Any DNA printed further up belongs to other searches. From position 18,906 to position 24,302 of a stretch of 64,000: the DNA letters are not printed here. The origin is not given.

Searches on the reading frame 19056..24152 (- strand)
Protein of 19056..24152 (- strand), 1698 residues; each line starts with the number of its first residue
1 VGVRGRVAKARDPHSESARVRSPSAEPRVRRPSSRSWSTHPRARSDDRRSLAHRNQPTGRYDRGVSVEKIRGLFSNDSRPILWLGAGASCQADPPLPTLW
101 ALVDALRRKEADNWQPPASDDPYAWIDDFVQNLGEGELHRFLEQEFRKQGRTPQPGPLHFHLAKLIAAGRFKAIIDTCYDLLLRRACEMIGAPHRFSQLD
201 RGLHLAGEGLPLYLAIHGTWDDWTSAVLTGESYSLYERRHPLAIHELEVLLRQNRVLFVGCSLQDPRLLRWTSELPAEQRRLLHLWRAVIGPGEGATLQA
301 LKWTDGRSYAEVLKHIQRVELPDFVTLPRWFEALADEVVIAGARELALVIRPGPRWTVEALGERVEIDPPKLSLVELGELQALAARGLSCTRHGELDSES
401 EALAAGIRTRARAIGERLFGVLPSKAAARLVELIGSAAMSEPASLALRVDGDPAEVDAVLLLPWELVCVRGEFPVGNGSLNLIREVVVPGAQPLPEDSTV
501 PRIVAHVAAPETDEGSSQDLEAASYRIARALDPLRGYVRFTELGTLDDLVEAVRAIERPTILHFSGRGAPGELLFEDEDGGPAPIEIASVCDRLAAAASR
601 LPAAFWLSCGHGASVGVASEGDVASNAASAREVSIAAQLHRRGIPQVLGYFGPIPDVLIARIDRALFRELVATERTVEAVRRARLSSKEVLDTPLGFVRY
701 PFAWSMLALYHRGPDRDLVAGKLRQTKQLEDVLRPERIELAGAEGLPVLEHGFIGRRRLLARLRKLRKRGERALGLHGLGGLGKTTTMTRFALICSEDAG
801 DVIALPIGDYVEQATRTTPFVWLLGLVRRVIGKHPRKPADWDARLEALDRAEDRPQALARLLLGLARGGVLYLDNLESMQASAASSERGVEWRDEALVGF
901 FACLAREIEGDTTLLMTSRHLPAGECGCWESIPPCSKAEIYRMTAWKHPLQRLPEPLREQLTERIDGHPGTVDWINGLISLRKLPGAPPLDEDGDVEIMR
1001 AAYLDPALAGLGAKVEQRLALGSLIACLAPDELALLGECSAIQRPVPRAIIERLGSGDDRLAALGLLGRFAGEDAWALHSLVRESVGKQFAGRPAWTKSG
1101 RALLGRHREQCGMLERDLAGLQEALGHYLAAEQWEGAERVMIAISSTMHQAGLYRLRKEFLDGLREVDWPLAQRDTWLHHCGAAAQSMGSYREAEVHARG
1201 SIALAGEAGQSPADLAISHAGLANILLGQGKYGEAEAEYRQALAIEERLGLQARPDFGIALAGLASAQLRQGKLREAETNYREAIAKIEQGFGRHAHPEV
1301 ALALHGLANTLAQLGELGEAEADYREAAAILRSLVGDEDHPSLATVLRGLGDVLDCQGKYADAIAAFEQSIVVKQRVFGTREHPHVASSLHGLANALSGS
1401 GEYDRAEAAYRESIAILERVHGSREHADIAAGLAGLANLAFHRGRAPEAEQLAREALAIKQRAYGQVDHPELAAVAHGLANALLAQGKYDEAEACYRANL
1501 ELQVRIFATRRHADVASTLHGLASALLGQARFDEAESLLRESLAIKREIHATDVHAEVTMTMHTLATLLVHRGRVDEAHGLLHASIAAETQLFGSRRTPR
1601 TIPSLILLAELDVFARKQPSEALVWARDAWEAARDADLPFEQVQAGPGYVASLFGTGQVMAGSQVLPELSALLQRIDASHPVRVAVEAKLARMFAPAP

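Call 77: search_protein_families(library=pfam, proteins=[window:19056-24152:-], max_evalue=0.001)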
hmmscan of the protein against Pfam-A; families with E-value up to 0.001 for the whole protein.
window:19056-24152:- (1698 aa): 17 families
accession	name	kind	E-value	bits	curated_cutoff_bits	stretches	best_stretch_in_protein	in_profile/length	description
PF13374.12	TPR_10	-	1.3e-53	178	27.5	6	1386-1428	1-42/42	Tetratricopeptide repeat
PF13424.12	TPR_12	-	8.8e-52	173.7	30.1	8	1300-1371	2-72/77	Tetratricopeptide repeat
PF24885.1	TPR_NPHP3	-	6.5e-30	104.7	100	3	1352-1463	100-216/239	Nephrocystin-3 TPR domain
PF07719.23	TPR_2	-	2.3e-25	87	27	0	1218-1247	3-32/34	Tetratricopeptide repeat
PF00515.34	TPR_1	-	1.1e-22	79.3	27.8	0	1478-1502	6-30/34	Tetratricopeptide repeat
PF17874.7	TPR_MalT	-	4e-17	62.9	45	3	1301-1456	40-187/336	MalT-like TPR region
PF14559.12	TPR_19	-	4.8e-15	56.1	25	0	1226-1278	1-45/68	Tetratricopeptide repeat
PF13289.12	SIR2_2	-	3.5e-14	53.5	24.5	1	173-281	2-111/141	SIR2-like domain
PF13432.12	TPR_16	-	2.4e-13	50.7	32.7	0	1222-1278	3-51/65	Tetratricopeptide repeat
PF13181.12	TPR_8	-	4e-13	48.8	25.7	0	1221-1246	6-31/34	Tetratricopeptide repeat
PF13176.12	TPR_7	-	2.3e-12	46.4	27.9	0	1477-1501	3-29/36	Tetratricopeptide repeat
PF13431.12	TPR_17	-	2.7e-09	37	24.4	0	1470-1494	10-34/34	Tetratricopeptide repeat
PF07721.20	TPR_4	-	1.9e-08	34.6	27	0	1473-1497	1-25/26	Tetratricopeptide repeat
PF13191.12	AAA_16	-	1.7e-06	29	32.6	1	753-909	2-160/167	AAA ATPase domain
PF12770.12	CHAT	-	8.4e-06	25.9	24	1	505-707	82-284/289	CHAT domain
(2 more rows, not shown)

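Call 78: search_protein_families(library=padloc, proteins=[window:19056-24152:-], max_evalue=0.00001)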
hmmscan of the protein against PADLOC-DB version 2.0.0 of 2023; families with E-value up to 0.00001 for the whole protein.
window:19056-24152:- (1698 aa): 2 families
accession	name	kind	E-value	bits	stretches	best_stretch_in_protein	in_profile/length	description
PDLC01169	TPR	-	4.7e-21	73.3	1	1324-1462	89-220/252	TPR repeats containing protein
PDLC00407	ThsA1|ThsA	-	3.3e-07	27.3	1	177-270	109-203/478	STALD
